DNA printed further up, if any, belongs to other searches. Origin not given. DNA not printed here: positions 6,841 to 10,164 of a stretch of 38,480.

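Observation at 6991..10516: MarR regulator followed by a helicase-nuclease fusion (Upf1-like SF1 helicase + DUF559/Vsr-like endonuclease): candidate nucleic-acid defence or repair gene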

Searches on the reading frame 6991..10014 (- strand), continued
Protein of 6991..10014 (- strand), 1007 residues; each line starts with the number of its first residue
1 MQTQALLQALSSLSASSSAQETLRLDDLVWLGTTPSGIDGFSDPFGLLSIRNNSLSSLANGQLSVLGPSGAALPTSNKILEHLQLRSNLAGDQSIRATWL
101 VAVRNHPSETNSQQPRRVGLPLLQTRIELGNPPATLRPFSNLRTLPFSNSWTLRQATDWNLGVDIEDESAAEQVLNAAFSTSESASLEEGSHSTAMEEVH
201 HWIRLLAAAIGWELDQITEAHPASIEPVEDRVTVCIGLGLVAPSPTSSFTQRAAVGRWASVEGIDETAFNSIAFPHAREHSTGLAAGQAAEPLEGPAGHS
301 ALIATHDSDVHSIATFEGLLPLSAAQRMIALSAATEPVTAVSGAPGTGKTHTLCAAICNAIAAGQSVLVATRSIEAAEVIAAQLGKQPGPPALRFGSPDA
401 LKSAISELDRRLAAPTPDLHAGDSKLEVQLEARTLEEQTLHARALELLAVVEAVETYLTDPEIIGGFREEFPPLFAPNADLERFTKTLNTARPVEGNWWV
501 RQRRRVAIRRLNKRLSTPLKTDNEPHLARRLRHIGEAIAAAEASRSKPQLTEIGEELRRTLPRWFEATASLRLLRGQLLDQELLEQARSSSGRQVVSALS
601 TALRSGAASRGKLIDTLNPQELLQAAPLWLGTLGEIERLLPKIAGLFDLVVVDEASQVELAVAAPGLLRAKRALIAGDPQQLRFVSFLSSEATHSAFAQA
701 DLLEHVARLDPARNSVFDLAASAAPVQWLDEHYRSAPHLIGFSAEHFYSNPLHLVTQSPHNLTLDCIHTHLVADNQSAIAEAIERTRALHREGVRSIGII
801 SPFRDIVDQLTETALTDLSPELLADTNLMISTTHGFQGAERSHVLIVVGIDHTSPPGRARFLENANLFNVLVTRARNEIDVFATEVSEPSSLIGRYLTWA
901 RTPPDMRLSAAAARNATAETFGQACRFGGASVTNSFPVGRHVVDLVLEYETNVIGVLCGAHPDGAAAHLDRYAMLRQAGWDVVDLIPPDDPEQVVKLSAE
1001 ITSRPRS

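Call 35: search_protein_families(library=pfam, proteins=[L075:9116-12220:+, L069:1392-4400:+, L062:7855-11097:+, L072:9128-11950:+, L076:9200-11971:+, L058:9071-12145:+, L006:9221-12067:+, L019:9455-12226:+, L008:8513-11431:+, L014:6449-9376:+], max_evalue=0.1)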
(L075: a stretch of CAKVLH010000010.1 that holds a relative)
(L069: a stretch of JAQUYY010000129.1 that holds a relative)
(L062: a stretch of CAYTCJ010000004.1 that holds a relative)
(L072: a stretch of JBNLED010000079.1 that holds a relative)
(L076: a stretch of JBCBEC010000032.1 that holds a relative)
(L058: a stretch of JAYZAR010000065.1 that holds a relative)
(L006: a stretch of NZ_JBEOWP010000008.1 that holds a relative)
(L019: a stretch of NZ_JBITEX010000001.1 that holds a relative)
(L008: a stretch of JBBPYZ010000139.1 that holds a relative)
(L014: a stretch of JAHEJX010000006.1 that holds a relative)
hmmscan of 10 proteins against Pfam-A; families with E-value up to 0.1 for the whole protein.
L075:9116-12220:+ (1034 aa): 23 families
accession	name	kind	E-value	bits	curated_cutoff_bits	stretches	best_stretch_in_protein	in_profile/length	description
PF13087.12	AAA_12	-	1e-24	87.6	27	1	719-899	4-189/195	AAA domain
PF13086.12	AAA_11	-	2.2e-23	83.8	27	1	313-686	2-251/257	AAA domain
PF13245.12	AAA_19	-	1.7e-11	44.8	25.1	2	318-377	2-63/134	AAA domain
PF18741.7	MTES_1575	-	5.2e-11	42.9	38.2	1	945-1031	1-94/96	REase_MTES_1575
PF13604.12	AAA_30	-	5.7e-11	42.9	27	2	313-375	2-66/191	AAA domain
PF01443.25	Viral_helicase1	-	7.5e-07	29.6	21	0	647-717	57-132/228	Viral superfamily 1 RNA helicase core domain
PF02562.22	PhoH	-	7e-05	22.8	27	1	314-357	6-49/205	PhoH-like protein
PF20720.3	nSTAND3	-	0.00086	19.5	27.2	1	320-372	10-62/155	Novel STAND NTPase 3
PF00580.27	UvrD-helicase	-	0.0015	18.7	23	1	314-684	2-250/271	UvrD/REP helicase N-terminal domain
PF05127.21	NAT10_TcmA_helicase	-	0.0017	18.7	22.7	0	333-376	3-47/176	RNA cytidine acetyltransferase NAT10/TcmA, helicase domain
PF13481.12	AAA_25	-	0.0029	17.7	27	1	324-432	29-141/195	AAA domain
PF03308.22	MeaB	-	0.0081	15.6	23.1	1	320-360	26-66/273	Methylmalonyl Co-A mutase-associated GTPase MeaB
PF01656.29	CbiA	-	0.0089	16.4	25.4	1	337-441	9-75/125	CobQ/CobB/MinD/ParA nucleotide binding domain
PF09848.15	SLFN-g3_helicase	-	0.015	15.1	24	0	329-376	3-52/354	Schlafen group 3, DNA/RNA helicase domain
PF00142.24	Fer4_NifH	-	0.026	14.4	25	1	330-361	3-34/271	4Fe-4S iron sulfur cluster binding proteins, NifH/frxC family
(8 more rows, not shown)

L069:1392-4400:+ (1002 aa): 18 families
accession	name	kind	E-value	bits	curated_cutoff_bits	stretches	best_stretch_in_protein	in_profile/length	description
PF13087.12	AAA_12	-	5e-26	91.9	27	1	684-866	4-191/195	AAA domain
PF13086.12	AAA_11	-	9.5e-23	81.7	27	1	281-651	4-251/257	AAA domain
PF18741.7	MTES_1575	-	2.1e-15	57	38.2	1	909-997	2-94/96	REase_MTES_1575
PF13245.12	AAA_19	-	2e-10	41.4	25.1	2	286-342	4-62/134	AAA domain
PF13604.12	AAA_30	-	3.3e-10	40.4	27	1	279-342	2-67/191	AAA domain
PF01443.25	Viral_helicase1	-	6.7e-10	39.6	21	2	609-682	54-129/228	Viral superfamily 1 RNA helicase core domain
PF20720.3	nSTAND3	-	0.00012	22.3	27.2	1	284-340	8-64/155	Novel STAND NTPase 3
PF02562.22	PhoH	-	0.00053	20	27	1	280-319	6-45/205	PhoH-like protein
PF00142.24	Fer4_NifH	-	0.0012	18.9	25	1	296-327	3-34/271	4Fe-4S iron sulfur cluster binding proteins, NifH/frxC family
PF00580.27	UvrD-helicase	-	0.0015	18.7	23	1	286-649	8-250/271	UvrD/REP helicase N-terminal domain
PF09848.15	SLFN-g3_helicase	-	0.003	17.3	24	1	296-342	4-52/354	Schlafen group 3, DNA/RNA helicase domain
PF13191.12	AAA_16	-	0.0037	18.2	32.6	1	289-333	18-63/167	AAA ATPase domain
PF08373.16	RAP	-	0.0037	17.7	24.2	1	965-985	23-43/58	RAP domain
PF13401.12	AAA_22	-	0.004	17.9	27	1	293-370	5-79/130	AAA domain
PF05127.21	NAT10_TcmA_helicase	-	0.005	17.2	22.7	0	299-343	3-48/176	RNA cytidine acetyltransferase NAT10/TcmA, helicase domain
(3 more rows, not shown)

L062:7855-11097:+ (1080 aa): 21 families
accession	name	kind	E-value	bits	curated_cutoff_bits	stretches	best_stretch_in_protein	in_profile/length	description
PF13087.12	AAA_12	-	9.3e-30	104.1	27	1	763-947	3-193/195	AAA domain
PF18741.7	MTES_1575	-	1.9e-24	86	38.2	1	982-1076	1-96/96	REase_MTES_1575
PF13086.12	AAA_11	-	7.4e-21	75.5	27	1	360-734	2-254/257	AAA domain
PF13604.12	AAA_30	-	3.2e-09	37.3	27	2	360-423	2-67/191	AAA domain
PF13245.12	AAA_19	-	4.1e-09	37.2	25.1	1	364-425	1-64/134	AAA domain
PF01443.25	Viral_helicase1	-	4.4e-09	36.9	21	2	875-945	161-227/228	Viral superfamily 1 RNA helicase core domain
PF08373.16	RAP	-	9.8e-09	35.5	24.2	1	1021-1063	1-44/58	RAP domain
PF02562.22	PhoH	-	3.3e-06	27.2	27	1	361-468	6-108/205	PhoH-like protein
PF13361.12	UvrD_C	-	0.00045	20.2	25.6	1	889-947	285-348/350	UvrD-like helicase C-terminal domain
PF13481.12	AAA_25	-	0.00046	20.3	27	1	371-482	29-141/195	AAA domain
PF04480.18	DUF559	-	0.00065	20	20.6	1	1017-1076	53-108/109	Protein of unknown function (DUF559)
PF00580.27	UvrD-helicase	-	0.00077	19.7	23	1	361-729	2-250/271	UvrD/REP helicase N-terminal domain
PF20720.3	nSTAND3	-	0.0016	18.6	27.2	1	365-425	8-67/155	Novel STAND NTPase 3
PF09848.15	SLFN-g3_helicase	-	0.0027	17.5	24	0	375-426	2-55/354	Schlafen group 3, DNA/RNA helicase domain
PF00270.35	DEAD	-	0.0043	17.2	26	1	363-432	3-77/167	DEAD/DEAH box helicase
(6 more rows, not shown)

L072:9128-11950:+ (940 aa): 24 families
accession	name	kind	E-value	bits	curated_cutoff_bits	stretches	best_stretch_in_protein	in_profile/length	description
PF13087.12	AAA_12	-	2.6e-23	83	27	1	638-805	15-190/195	AAA domain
PF13086.12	AAA_11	-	9.7e-20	71.8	27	2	557-594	213-251/257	AAA domain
PF13604.12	AAA_30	-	1.3e-12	48.3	27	2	298-361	2-67/191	AAA domain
PF13245.12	AAA_19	-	1.8e-09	38.3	25.1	1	302-361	1-62/134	AAA domain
PF01443.25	Viral_helicase1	-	1.3e-07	32.1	21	1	557-598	59-102/228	Viral superfamily 1 RNA helicase core domain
PF20720.3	nSTAND3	-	7.1e-06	26.2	27.2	1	301-357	6-62/155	Novel STAND NTPase 3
PF13191.12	AAA_16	-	1.4e-05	26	32.6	1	304-353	14-63/167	AAA ATPase domain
PF02562.22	PhoH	-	2.7e-05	24.2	27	1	299-391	6-92/205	PhoH-like protein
PF05127.21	NAT10_TcmA_helicase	-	0.00023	21.5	22.7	1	316-367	1-53/176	RNA cytidine acetyltransferase NAT10/TcmA, helicase domain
PF13401.12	AAA_22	-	0.00034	21.4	27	1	312-380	5-73/130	AAA domain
PF00270.35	DEAD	-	0.0007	19.8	26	1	300-365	2-70/167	DEAD/DEAH box helicase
PF00580.27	UvrD-helicase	-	0.0029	17.8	23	1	301-379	4-74/271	UvrD/REP helicase N-terminal domain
PF01695.23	IstB_IS21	-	0.0029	17.6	24.1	1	311-349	91-129/238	IstB-like ATP binding protein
PF09848.15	SLFN-g3_helicase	-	0.0057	16.4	24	1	314-390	3-74/354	Schlafen group 3, DNA/RNA helicase domain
PF18741.7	MTES_1575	-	0.0073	16.8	38.2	1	844-932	1-94/96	REase_MTES_1575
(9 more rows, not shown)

L076:9200-11971:+ (923 aa): 18 families
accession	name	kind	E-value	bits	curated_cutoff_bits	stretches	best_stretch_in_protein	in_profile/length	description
PF13086.12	AAA_11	-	1.8e-24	87.3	27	1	270-563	4-251/257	AAA domain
PF13087.12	AAA_12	-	1.5e-22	80.6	27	1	608-781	12-187/195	AAA domain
PF13604.12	AAA_30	-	8.2e-15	55.5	27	2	268-330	2-66/191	AAA domain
PF13245.12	AAA_19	-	1.6e-12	48.2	25.1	2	272-332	1-63/134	AAA domain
PF09848.15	SLFN-g3_helicase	-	5.8e-06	26.3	24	1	284-334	3-55/354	Schlafen group 3, DNA/RNA helicase domain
PF05127.21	NAT10_TcmA_helicase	-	6.4e-06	26.6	22.7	1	287-377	2-87/176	RNA cytidine acetyltransferase NAT10/TcmA, helicase domain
PF02562.22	PhoH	-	4.1e-05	23.6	27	1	269-312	6-49/205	PhoH-like protein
PF01443.25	Viral_helicase1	-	5e-05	23.7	21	0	523-566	56-101/228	Viral superfamily 1 RNA helicase core domain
PF13401.12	AAA_22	-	0.00014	22.6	27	1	281-357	4-80/130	AAA domain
PF00580.27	UvrD-helicase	-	0.00014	22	23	1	271-561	4-250/271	UvrD/REP helicase N-terminal domain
PF13191.12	AAA_16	-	0.001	20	32.6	1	283-376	25-104/167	AAA ATPase domain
PF25199.1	nSTAND_NTPase5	-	0.0082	16.4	34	0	276-323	35-83/145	Novel STAND NTPase 5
PF13481.12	AAA_25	-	0.017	15.2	27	0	282-325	33-75/195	AAA domain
PF08378.17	NERD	-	0.021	15.8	22.1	1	830-886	10-72/111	Nuclease-related domain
PF00004.35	AAA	-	0.029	15.2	21.2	0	287-305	3-21/131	ATPase family associated with various cellular activities (AAA)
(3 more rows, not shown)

L058:9071-12145:+ (1024 aa): 22 families
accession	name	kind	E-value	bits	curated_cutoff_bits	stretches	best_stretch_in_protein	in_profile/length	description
PF13087.12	AAA_12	-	1e-29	104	27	1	712-896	2-194/195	AAA domain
PF13086.12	AAA_11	-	4.6e-17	63.1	27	1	316-682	5-251/257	AAA domain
PF13245.12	AAA_19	-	1e-11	45.6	25.1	2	317-380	1-66/134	AAA domain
PF13604.12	AAA_30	-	1.9e-10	41.2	27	1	313-380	2-71/191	AAA domain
PF01443.25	Viral_helicase1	-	1.3e-08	35.4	21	1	823-893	161-227/228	Viral superfamily 1 RNA helicase core domain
PF18741.7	MTES_1575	-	1.5e-07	31.8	38.2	1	931-1017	2-94/96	REase_MTES_1575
PF02562.22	PhoH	-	5.1e-05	23.3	27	1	312-356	4-48/205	PhoH-like protein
PF00580.27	UvrD-helicase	-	0.00054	20.2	23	1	314-680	2-250/271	UvrD/REP helicase N-terminal domain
PF13361.12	UvrD_C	-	0.00078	19.4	25.6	1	827-895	274-348/350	UvrD-like helicase C-terminal domain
PF13195.11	DUF4011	-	0.0021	18.5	22.2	1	88-142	100-158/158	Protein of unknown function (DUF4011)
PF13401.12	AAA_22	-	0.0029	18.4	27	1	326-371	4-33/130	AAA domain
PF05127.21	NAT10_TcmA_helicase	-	0.0048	17.2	22.7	0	331-390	1-58/176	RNA cytidine acetyltransferase NAT10/TcmA, helicase domain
PF20720.3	nSTAND3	-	0.0068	16.6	27.2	1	322-373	12-63/155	Novel STAND NTPase 3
PF13191.12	AAA_16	-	0.0086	17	32.6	1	325-363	20-59/167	AAA ATPase domain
PF13538.12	UvrD_C_2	-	0.01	16.1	27.4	1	839-893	2-52/52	UvrD-like helicase C-terminal domain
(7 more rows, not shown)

L006:9221-12067:+ (948 aa): 11 families
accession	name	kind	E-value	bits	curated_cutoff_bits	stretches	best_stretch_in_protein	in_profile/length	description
PF13087.12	AAA_12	-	1.6e-21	77.2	27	1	656-825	14-193/195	AAA domain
PF18741.7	MTES_1575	-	7.6e-09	36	38.2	1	859-945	3-96/96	REase_MTES_1575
PF13086.12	AAA_11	-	2.6e-08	34.4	27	2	579-616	213-251/257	AAA domain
PF13604.12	AAA_30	-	5.5e-08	33.2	27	1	263-322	2-63/191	AAA domain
PF01443.25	Viral_helicase1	-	4.7e-07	30.3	21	0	762-824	170-228/228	Viral superfamily 1 RNA helicase core domain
PF13538.12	UvrD_C_2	-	1.7e-06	28.2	27.4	1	772-823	5-52/52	UvrD-like helicase C-terminal domain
PF13245.12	AAA_19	-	0.00025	21.7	25.1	1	267-321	1-57/134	AAA domain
PF25199.1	nSTAND_NTPase5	-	0.00048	20.4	34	1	272-327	36-93/145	Novel STAND NTPase 5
PF00270.35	DEAD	-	0.027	14.7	26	0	265-310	2-50/167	DEAD/DEAH box helicase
PF02562.22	PhoH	-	0.036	14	27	0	263-304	5-46/205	PhoH-like protein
PF20720.3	nSTAND3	-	0.083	13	27.2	0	265-311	5-51/155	Novel STAND NTPase 3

L019:9455-12226:+ (923 aa): 16 families
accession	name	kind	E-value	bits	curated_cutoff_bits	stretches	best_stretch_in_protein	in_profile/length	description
PF13087.12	AAA_12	-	1.8e-19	70.5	27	1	620-795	3-193/195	AAA domain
PF13086.12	AAA_11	-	7.9e-14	52.5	27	1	243-589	2-251/257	AAA domain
PF13604.12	AAA_30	-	9.4e-13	48.8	27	1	243-305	2-66/191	AAA domain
PF01443.25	Viral_helicase1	-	5.9e-09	36.5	21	1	725-794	161-228/228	Viral superfamily 1 RNA helicase core domain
PF13245.12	AAA_19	-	8.3e-09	36.2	25.1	1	247-305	1-61/134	AAA domain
PF18741.7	MTES_1575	-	1.1e-06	29.1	38.2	1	829-914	4-96/96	REase_MTES_1575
PF25199.1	nSTAND_NTPase5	-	1.9e-05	25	34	1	250-328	34-114/145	Novel STAND NTPase 5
PF02562.22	PhoH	-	0.00011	22.2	27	1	242-286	4-48/205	PhoH-like protein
PF01695.23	IstB_IS21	-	0.00017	21.6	24.1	1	251-292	86-127/238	IstB-like ATP binding protein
PF13401.12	AAA_22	-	0.00049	20.8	27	1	256-329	4-79/130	AAA domain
PF13538.12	UvrD_C_2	-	0.00057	20.1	27.4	1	741-793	2-52/52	UvrD-like helicase C-terminal domain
PF20720.3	nSTAND3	-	0.00095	19.3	27.2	1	247-297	7-57/155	Novel STAND NTPase 3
PF00270.35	DEAD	-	0.0012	19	26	1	246-318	3-82/167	DEAD/DEAH box helicase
PF00580.27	UvrD-helicase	-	0.0017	18.5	23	1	244-307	2-67/271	UvrD/REP helicase N-terminal domain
PF13191.12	AAA_16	-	0.0052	17.7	32.6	1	254-352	19-104/167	AAA ATPase domain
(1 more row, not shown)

L008:8513-11431:+ (972 aa): 15 families
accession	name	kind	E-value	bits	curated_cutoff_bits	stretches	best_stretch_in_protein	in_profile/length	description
PF13087.12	AAA_12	-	1.1e-18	67.9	27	1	666-843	3-193/195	AAA domain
PF13086.12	AAA_11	-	2.8e-14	54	27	2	286-360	5-93/257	AAA domain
PF13604.12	AAA_30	-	5.2e-08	33.3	27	2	283-341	2-62/191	AAA domain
PF01443.25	Viral_helicase1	-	5.6e-08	33.3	21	0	762-841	156-227/228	Viral superfamily 1 RNA helicase core domain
PF13245.12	AAA_19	-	4e-07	30.7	25.1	1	287-339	1-55/134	AAA domain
PF13538.12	UvrD_C_2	-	6e-05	23.3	27.4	1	787-841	2-52/52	UvrD-like helicase C-terminal domain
PF05127.21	NAT10_TcmA_helicase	-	0.0012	19.2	22.7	0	301-346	1-47/176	RNA cytidine acetyltransferase NAT10/TcmA, helicase domain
PF13481.12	AAA_25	-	0.0026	17.8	27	1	297-385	33-107/195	AAA domain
PF25199.1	nSTAND_NTPase5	-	0.024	14.9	34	1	292-337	36-82/145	Novel STAND NTPase 5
PF02562.22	PhoH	-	0.027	14.4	27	0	282-326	4-48/205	PhoH-like protein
PF09848.15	SLFN-g3_helicase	-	0.043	13.5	24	0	298-340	2-46/354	Schlafen group 3, DNA/RNA helicase domain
PF20720.3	nSTAND3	-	0.053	13.7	27.2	1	286-331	6-51/155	Novel STAND NTPase 3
PF13401.12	AAA_22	-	0.063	14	27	0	296-355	4-64/130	AAA domain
PF18741.7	MTES_1575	-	0.083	13.4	38.2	0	879-962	5-95/96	REase_MTES_1575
PF03308.22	MeaB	-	0.094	12.1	23.1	0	297-332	33-68/273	Methylmalonyl Co-A mutase-associated GTPase MeaB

L014:6449-9376:+ (975 aa): 17 families
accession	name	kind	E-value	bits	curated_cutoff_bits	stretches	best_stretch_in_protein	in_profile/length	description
PF13087.12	AAA_12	-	5e-22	78.9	27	1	647-820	4-191/195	AAA domain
PF13086.12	AAA_11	-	6.2e-21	75.8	27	2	263-391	2-146/257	AAA domain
PF13604.12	AAA_30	-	1.7e-11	44.7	27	2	263-326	2-67/191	AAA domain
PF13245.12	AAA_19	-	2.9e-08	34.4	25.1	1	267-328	1-64/134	AAA domain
PF02562.22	PhoH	-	4.9e-08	33.2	27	1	262-306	4-48/205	PhoH-like protein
PF18741.7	MTES_1575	-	2.7e-07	31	38.2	1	861-944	4-94/96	REase_MTES_1575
PF01695.23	IstB_IS21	-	1.7e-05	24.9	24.1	1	281-312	96-127/238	IstB-like ATP binding protein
PF01443.25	Viral_helicase1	-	4.6e-05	23.8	21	0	578-619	56-101/228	Viral superfamily 1 RNA helicase core domain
PF09848.15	SLFN-g3_helicase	-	0.00058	19.7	24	0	279-329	3-55/354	Schlafen group 3, DNA/RNA helicase domain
PF20720.3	nSTAND3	-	0.00064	19.9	27.2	1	279-319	19-59/155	Novel STAND NTPase 3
PF00270.35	DEAD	-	0.0009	19.5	26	0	267-312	4-52/167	DEAD/DEAH box helicase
PF00004.35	AAA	-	0.02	15.8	21.2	1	282-300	3-21/131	ATPase family associated with various cellular activities (AAA)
PF00580.27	UvrD-helicase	-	0.024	14.8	23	0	263-305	1-41/271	UvrD/REP helicase N-terminal domain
PF25199.1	nSTAND_NTPase5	-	0.047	14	34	0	272-318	36-83/145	Novel STAND NTPase 5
PF05127.21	NAT10_TcmA_helicase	-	0.052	13.9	22.7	0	281-330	1-51/176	RNA cytidine acetyltransferase NAT10/TcmA, helicase domain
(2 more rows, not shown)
